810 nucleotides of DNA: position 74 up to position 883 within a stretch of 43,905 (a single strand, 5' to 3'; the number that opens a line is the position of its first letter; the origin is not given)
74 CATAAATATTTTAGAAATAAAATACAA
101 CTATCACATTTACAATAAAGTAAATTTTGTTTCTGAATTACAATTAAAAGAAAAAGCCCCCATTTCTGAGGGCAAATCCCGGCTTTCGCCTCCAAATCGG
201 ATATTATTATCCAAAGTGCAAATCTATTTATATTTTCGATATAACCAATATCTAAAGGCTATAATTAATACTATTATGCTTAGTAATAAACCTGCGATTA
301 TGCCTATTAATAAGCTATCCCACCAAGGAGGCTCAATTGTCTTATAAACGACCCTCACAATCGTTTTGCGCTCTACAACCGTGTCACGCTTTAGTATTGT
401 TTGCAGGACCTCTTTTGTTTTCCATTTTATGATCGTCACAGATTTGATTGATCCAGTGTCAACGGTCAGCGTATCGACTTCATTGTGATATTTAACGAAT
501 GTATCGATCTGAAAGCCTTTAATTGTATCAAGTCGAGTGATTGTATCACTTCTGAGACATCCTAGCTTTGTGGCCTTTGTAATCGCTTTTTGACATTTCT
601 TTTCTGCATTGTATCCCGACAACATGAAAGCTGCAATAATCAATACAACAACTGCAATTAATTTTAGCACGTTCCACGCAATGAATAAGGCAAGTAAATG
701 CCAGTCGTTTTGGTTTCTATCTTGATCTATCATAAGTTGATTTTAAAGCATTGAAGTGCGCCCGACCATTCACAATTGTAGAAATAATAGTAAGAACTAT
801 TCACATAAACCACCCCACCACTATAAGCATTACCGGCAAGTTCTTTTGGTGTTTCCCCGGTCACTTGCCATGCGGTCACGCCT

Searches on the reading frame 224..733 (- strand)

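Call 33: search_protein_families(library=pfam, proteins=[window:224-733:-], max_evalue=0.05)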
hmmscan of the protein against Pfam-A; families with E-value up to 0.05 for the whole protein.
window:224-733:- (169 aa): 2 families
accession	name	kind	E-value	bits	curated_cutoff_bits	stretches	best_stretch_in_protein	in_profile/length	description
PF15701.10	DUF4668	-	0.0035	17.6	27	0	17-67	35-86/162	Domain of unknown function (DUF4668)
PF02439.20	Adeno_E3_CR2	-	0.0098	16.1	36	1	140-164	3-27/38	Adenovirus E3 region protein CR2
